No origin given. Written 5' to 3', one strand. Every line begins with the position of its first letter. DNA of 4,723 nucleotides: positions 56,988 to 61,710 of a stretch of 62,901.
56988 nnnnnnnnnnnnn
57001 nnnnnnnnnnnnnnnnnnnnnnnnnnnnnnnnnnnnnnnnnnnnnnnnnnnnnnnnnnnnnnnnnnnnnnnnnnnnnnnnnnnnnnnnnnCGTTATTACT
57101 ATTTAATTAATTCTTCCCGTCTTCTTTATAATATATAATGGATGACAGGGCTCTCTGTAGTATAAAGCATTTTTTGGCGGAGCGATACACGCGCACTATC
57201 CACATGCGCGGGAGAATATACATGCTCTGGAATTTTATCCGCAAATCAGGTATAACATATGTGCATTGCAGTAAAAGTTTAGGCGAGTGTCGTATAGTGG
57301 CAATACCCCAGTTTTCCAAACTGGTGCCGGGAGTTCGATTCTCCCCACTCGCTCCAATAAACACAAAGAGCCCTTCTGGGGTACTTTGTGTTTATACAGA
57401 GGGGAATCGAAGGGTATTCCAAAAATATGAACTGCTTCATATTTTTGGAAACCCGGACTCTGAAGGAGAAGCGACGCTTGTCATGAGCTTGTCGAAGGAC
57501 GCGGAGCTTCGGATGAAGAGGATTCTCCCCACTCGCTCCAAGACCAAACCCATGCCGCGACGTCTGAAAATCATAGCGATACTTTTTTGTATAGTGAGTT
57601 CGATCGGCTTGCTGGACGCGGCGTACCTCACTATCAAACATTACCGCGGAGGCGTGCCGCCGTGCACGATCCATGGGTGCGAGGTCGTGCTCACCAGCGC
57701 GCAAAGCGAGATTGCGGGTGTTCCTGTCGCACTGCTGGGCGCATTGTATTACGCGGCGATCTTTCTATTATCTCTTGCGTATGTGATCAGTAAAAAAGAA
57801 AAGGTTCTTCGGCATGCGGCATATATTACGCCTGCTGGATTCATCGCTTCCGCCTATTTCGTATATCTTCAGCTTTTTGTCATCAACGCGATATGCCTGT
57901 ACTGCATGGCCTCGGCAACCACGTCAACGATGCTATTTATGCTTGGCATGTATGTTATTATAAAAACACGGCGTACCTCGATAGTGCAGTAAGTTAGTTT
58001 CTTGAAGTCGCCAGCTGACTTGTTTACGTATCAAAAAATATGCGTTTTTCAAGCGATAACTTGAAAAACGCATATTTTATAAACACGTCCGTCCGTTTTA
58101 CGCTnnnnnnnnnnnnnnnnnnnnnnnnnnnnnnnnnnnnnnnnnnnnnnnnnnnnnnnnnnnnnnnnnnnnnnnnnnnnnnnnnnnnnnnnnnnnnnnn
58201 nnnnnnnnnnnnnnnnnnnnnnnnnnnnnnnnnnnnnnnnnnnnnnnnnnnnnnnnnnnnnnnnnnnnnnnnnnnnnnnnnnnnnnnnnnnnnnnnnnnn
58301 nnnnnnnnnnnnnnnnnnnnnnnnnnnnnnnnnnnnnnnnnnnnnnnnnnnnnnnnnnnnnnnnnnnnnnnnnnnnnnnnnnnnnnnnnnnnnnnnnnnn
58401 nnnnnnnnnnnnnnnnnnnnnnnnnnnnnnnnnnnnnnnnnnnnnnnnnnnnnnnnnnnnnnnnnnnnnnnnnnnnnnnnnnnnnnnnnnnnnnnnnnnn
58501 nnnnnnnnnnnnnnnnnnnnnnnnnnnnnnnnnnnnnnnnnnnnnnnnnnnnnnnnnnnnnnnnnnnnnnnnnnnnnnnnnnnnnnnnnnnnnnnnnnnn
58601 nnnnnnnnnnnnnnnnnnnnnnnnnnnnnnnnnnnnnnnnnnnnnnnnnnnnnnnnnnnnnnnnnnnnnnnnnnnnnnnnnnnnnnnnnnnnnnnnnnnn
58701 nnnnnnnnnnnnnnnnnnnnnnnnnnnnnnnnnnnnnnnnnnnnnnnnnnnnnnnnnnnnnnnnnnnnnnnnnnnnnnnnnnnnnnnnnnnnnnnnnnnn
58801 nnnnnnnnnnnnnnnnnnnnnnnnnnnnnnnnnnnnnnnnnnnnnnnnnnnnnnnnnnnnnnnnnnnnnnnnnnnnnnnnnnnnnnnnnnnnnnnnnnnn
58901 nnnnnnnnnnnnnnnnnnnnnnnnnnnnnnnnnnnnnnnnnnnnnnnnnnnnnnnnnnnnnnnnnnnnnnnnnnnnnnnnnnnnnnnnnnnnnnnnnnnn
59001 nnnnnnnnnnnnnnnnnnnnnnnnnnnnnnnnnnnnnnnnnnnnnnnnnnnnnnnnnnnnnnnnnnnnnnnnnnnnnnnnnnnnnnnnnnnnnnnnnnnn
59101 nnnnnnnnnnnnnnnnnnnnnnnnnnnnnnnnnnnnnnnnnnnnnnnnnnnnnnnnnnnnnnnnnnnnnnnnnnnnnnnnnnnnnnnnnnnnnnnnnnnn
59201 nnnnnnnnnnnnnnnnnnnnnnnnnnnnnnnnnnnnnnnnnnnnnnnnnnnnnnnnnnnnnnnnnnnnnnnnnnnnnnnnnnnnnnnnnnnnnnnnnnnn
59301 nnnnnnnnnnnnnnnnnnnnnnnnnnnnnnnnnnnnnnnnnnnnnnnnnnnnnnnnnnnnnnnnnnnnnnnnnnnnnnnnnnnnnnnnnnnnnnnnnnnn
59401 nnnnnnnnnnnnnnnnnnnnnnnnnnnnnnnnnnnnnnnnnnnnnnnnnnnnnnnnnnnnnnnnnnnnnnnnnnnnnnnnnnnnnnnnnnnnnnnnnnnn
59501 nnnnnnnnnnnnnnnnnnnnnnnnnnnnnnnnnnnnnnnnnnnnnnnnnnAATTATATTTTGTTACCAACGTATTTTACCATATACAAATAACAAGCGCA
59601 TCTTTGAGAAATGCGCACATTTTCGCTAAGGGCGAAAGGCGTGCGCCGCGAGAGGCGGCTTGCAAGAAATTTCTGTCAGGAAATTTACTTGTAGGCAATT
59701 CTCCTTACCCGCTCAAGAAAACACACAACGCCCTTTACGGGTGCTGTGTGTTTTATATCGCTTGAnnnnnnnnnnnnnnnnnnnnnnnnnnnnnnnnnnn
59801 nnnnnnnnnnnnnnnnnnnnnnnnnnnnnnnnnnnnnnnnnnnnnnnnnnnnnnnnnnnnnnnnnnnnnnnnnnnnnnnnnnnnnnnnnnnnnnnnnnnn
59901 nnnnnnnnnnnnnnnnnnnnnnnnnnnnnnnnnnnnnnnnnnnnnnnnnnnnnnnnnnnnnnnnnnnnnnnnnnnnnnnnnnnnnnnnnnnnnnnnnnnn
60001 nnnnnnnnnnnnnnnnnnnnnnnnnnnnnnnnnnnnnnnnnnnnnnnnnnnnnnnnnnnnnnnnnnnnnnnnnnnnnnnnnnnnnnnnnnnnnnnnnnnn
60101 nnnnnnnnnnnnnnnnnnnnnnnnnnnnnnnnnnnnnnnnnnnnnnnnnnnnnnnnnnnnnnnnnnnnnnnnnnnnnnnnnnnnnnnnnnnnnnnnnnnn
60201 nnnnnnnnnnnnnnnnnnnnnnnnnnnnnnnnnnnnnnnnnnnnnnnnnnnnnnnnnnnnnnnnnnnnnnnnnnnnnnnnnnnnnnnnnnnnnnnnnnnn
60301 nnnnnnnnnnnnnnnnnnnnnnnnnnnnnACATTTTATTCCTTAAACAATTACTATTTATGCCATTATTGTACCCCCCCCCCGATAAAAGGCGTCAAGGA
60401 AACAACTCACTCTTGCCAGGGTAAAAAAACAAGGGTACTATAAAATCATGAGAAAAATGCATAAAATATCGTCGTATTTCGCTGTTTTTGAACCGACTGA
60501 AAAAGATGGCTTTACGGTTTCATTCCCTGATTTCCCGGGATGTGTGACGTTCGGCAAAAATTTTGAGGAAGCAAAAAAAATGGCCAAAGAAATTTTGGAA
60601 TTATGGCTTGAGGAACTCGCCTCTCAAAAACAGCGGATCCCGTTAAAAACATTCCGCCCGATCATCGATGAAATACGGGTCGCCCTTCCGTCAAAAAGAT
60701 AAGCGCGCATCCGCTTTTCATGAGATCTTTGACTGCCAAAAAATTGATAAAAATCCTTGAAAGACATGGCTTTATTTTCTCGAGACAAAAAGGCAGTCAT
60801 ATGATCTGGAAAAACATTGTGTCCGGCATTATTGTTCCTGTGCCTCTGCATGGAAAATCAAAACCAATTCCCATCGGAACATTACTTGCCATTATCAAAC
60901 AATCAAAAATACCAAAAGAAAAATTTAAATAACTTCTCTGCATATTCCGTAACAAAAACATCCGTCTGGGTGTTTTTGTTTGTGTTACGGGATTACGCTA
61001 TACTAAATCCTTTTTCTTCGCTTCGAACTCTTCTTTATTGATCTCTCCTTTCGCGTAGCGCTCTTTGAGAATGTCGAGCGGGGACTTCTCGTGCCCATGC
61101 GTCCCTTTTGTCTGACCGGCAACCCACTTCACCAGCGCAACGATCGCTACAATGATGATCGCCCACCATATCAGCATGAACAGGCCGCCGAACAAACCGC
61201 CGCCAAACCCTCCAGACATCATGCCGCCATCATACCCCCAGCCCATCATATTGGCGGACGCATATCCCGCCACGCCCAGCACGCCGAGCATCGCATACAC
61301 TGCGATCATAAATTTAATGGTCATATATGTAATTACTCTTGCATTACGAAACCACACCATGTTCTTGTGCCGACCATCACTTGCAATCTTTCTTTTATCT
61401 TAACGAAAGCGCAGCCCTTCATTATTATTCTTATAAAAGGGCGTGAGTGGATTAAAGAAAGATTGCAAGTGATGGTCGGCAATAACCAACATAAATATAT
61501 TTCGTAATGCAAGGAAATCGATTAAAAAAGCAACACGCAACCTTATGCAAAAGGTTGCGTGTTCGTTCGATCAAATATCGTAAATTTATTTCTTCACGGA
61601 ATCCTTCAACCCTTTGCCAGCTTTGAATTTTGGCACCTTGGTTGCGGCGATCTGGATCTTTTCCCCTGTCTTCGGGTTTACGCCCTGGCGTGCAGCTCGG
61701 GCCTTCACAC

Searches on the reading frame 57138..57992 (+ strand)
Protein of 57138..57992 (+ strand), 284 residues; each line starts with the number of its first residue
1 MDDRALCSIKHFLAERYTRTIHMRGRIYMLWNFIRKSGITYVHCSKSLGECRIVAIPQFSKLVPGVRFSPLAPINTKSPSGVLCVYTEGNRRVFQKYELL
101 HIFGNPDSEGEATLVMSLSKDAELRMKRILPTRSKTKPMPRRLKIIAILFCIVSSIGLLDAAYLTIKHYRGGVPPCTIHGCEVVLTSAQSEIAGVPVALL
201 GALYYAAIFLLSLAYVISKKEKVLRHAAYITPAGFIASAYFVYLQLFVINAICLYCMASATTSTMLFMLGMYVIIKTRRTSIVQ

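Call 79: search_protein_families(library=pfam, proteins=[window:57138-57992:+], max_evalue=0.0001)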
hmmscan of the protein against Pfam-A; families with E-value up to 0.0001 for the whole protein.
window:57138-57992:+ (284 aa): 1 family
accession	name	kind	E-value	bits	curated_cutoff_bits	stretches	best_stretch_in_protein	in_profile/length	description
PF07884.19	VKOR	-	1.1e-25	90.8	27.5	1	149-269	2-132/134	Vitamin K epoxide reductase family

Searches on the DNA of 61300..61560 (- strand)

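Call 17: search_rna_families(source=window, start=61300, end=61560, threshold=evalue, max_evalue=10, show_alignments=2)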
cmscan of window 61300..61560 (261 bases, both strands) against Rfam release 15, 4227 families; matches with E-value up to 10: 21.
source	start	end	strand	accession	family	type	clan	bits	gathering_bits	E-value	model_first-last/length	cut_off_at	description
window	61339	61511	-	RF04174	MIR4208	Gene; miRNA;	-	55.6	140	3e-08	1-191/191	no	MIR4208 microRNA precursor family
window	61336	61516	+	RF04097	MIR2630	Gene; miRNA;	-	36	144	7.5e-06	1-229/229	no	MIR2630 microRNA precursor family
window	61366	61484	+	RF04174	MIR4208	Gene; miRNA;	-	34.3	140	0.00085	1-191/191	no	MIR4208 microRNA precursor family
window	61372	61477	+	RF03955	MIR2934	Gene; miRNA;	-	34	100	6.2e-05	1-113/113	no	MIR2934 microRNA precursor family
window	61359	61492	-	RF03693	MIR1919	Gene; miRNA;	-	33.1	85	2.9e-05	1-123/123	no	MIR1919 microRNA precursor family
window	61366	61483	-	RF03605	MIR4221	Gene; miRNA;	-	30.9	100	0.00014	1-132/132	no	MIR4221 microRNA precursor family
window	61341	61510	-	RF04133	MIR2646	Gene; miRNA;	-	28.9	245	0.00011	1-256/256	no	MIR2646 microRNA precursor family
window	61356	61495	-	RF04205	MIR2606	Gene; miRNA;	-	27.5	139.7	0.03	1-165/165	no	MIR2606 microRNA precursor family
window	61352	61512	-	RF03922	MIR2119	Gene; miRNA;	-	26.8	73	0.12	1-188/188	no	MIR2119 microRNA precursor family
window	61346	61505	-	RF04088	MIR812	Gene; miRNA;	-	26.8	80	0.25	1-205/205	no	MIR812 microRNA precursor family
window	61343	61505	+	RF04088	MIR812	Gene; miRNA;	-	25.2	80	0.48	1-205/205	no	MIR812 microRNA precursor family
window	61459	61558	+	RF02920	Fusobacteriales-1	Cis-reg;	-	22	52.1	0.52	1-113/113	no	Fusobacteriales-1 RNA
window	61377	61476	+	RF03922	MIR2119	Gene; miRNA;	-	20.5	73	2.3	56-172/188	no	MIR2119 microRNA precursor family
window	61377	61472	-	RF04204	mir-3473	Gene; miRNA;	-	20.4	71.8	0.062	1-78/78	no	mir-3473 microRNA precursor family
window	61375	61473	+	RF03490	mir-1426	Gene; miRNA;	-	18.1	71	0.54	1-89/89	no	mir-1426 microRNA precursor family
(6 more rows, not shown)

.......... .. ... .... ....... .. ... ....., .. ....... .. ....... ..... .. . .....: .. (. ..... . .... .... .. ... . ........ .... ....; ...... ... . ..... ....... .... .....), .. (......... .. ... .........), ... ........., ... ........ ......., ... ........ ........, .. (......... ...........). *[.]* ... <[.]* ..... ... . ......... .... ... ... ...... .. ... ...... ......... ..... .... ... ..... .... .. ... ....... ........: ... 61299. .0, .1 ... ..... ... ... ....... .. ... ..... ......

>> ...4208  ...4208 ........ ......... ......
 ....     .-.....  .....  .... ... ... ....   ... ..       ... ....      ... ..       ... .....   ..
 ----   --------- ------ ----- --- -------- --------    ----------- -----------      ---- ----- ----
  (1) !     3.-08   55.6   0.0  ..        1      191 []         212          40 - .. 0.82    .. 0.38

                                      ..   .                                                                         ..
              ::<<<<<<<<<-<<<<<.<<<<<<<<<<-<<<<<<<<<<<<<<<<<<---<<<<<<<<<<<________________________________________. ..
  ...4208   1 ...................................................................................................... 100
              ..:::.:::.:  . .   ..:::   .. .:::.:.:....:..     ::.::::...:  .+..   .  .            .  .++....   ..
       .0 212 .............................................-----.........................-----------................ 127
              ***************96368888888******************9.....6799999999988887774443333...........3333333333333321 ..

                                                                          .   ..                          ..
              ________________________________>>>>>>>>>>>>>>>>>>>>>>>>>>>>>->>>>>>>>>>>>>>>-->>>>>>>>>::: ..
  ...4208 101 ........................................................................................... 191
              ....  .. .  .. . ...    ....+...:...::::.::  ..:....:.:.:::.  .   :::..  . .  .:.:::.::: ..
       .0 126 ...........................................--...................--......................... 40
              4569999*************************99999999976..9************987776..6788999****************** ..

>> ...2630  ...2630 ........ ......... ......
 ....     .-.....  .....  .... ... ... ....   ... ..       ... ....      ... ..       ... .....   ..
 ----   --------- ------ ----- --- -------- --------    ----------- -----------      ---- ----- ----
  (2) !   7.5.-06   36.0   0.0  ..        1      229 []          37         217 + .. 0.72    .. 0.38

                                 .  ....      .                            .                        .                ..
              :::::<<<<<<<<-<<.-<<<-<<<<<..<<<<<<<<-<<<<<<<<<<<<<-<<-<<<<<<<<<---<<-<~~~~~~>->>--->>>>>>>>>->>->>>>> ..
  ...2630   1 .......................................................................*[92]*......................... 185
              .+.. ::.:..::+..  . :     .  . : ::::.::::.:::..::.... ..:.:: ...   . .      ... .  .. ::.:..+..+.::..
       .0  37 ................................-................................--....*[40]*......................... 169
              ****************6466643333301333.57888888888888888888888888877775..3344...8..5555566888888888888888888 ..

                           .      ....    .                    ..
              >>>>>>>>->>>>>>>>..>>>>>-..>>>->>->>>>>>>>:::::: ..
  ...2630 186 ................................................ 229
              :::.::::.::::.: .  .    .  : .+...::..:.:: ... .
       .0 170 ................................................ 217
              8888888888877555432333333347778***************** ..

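Call 54: search_dna_similar(query=window:61325-61520:-, collection=plasmids, mode=distant, max_evalue=1, max_rows=10)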
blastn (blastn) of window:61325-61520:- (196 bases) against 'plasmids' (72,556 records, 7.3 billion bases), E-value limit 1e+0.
No match.

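Call 55: search_dna_similar(query=window:61325-61520:-, collection=phages, mode=distant, max_evalue=1, max_rows=10)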
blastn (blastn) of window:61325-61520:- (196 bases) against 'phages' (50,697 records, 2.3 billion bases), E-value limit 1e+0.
No match.
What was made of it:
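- There is no similarity to any plasmid or phage (calls 54, 55).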
